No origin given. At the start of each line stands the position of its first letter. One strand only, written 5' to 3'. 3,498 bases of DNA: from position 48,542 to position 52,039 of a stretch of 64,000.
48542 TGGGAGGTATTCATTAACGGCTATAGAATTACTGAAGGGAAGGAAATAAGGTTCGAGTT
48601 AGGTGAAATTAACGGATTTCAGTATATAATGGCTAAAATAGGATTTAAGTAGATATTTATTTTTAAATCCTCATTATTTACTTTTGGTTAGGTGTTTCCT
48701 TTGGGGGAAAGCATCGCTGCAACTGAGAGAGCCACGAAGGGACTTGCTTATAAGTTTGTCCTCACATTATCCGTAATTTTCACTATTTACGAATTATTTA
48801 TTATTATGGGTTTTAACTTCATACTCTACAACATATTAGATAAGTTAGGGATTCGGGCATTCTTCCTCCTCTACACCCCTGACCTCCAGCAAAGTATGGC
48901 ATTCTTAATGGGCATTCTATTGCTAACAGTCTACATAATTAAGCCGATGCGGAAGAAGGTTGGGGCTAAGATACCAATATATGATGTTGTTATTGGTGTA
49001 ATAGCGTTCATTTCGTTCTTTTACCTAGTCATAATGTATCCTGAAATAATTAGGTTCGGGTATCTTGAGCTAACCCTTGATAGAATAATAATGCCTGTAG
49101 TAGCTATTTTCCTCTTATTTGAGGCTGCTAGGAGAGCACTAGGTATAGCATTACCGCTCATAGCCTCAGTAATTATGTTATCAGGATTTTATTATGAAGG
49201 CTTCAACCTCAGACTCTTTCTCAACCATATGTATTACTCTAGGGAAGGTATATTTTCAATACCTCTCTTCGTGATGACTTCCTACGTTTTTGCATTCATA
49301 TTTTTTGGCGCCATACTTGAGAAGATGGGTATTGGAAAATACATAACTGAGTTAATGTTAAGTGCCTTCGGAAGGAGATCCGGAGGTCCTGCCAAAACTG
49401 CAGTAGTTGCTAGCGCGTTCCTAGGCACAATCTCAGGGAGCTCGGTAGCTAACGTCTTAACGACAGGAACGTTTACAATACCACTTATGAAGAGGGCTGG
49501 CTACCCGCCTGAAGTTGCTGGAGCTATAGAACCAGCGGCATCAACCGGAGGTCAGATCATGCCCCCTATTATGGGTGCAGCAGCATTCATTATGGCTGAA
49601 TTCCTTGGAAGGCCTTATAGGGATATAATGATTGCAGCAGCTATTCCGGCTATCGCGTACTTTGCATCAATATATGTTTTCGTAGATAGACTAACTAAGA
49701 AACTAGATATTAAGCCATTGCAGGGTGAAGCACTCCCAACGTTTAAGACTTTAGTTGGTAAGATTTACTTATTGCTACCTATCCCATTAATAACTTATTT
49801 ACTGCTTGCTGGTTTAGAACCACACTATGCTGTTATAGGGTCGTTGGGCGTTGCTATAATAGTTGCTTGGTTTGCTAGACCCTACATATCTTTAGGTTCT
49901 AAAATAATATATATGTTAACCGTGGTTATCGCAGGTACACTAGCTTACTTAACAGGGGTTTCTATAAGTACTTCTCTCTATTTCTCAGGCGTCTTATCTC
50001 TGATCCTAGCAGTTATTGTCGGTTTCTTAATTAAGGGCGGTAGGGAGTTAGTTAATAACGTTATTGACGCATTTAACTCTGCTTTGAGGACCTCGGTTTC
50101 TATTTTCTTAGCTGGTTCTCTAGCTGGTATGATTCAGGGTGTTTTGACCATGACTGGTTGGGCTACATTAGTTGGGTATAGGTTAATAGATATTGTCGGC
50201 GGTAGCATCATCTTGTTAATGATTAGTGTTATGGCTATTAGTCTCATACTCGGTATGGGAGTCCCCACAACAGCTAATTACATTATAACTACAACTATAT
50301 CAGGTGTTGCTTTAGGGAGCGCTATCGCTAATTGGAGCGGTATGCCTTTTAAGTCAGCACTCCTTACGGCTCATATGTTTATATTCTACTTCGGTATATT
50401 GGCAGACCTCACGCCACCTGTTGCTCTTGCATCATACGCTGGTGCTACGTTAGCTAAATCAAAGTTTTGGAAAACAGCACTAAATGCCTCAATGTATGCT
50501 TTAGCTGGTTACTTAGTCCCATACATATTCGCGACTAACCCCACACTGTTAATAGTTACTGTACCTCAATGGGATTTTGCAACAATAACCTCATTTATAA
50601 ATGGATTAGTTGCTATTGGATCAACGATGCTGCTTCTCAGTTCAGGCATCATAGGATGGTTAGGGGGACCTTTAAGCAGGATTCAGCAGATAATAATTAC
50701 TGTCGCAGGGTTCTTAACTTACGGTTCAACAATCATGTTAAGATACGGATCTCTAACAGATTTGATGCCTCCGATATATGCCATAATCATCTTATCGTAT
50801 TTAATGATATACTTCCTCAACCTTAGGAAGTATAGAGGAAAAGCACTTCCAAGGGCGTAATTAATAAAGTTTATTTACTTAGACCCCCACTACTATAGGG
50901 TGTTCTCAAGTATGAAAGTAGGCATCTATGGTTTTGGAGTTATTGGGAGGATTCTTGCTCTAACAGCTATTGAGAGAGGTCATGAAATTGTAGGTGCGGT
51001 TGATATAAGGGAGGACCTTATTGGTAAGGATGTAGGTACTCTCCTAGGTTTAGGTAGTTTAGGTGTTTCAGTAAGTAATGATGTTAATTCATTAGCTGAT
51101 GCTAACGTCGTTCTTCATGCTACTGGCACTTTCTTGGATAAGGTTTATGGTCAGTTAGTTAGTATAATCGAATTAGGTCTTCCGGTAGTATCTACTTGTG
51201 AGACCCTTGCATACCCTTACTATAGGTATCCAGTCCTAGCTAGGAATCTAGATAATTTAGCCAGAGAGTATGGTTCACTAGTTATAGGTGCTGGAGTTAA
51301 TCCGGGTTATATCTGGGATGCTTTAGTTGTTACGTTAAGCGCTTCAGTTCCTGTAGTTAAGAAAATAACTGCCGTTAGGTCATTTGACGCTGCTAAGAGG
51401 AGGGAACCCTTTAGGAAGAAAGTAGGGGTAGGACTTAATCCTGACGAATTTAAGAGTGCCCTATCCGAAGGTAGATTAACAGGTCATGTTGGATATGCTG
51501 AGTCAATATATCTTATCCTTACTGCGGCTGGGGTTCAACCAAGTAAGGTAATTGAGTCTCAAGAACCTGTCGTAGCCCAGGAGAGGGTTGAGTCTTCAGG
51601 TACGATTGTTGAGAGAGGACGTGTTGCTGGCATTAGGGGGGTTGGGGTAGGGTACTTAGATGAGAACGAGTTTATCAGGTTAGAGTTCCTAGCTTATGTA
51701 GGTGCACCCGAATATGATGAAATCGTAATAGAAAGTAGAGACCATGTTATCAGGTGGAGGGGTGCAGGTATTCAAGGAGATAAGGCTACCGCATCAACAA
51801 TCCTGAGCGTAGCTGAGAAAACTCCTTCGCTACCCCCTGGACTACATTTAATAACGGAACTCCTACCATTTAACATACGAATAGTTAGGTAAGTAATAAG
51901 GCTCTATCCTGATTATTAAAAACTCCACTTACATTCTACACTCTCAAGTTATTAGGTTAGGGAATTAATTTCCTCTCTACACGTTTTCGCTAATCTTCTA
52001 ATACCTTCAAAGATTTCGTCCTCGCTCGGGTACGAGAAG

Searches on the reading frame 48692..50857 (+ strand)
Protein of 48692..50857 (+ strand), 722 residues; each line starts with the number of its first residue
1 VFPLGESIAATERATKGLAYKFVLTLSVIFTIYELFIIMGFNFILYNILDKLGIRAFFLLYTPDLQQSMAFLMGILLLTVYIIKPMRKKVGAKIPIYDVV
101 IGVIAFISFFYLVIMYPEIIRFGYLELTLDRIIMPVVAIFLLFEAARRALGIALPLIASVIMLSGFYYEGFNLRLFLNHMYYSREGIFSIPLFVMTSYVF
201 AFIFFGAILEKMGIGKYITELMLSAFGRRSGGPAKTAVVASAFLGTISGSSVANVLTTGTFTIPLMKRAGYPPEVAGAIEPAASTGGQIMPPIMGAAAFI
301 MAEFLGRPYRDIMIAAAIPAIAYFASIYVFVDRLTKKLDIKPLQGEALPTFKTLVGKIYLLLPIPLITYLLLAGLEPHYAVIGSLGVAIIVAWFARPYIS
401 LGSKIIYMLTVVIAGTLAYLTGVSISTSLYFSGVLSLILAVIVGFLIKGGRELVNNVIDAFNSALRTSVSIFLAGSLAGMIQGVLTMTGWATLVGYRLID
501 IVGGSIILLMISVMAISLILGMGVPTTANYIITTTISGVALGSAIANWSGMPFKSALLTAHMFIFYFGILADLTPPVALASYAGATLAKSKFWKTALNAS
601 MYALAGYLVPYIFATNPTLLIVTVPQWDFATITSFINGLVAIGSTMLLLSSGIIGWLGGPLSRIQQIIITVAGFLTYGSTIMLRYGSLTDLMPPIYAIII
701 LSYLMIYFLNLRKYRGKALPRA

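Call 29: search_protein_families(library=pfam, proteins=[window:48692-50857:+], max_evalue=0.001)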
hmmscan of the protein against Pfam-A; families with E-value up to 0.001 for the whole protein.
window:48692-50857:+ (722 aa): 1 family
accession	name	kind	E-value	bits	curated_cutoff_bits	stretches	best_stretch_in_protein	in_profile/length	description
PF06808.19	DctM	-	1.1e-68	232.4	23.8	1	138-624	2-409/413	Tripartite ATP-independent periplasmic transporter, DctM component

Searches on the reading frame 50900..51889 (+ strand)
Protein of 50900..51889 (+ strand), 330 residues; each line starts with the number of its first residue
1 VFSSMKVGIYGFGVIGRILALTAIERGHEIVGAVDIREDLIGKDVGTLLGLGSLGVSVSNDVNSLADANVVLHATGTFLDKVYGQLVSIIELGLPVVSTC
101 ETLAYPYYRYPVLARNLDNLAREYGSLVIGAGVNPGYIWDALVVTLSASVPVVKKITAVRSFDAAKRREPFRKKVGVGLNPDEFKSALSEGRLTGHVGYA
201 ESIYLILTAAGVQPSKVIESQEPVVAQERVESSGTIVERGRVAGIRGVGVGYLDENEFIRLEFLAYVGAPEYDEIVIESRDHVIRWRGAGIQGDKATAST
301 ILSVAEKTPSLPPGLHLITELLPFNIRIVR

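Call 29: search_protein_families(library=pfam, proteins=[window:50900-51889:+], max_evalue=0.001)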
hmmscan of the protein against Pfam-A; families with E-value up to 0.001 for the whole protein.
window:50900-51889:+ (330 aa): 2 families
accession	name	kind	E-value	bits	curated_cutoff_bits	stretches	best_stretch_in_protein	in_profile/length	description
PF19328.4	DAP_DH_C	-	4.6e-25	88.9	23.3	1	137-267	1-131/206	2,4-diaminopentanoate dehydrogenase C-terminal domain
PF01113.26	DapB_N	-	4.6e-07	30.4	25.6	1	5-72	1-72/124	Dihydrodipicolinate reductase, N-terminus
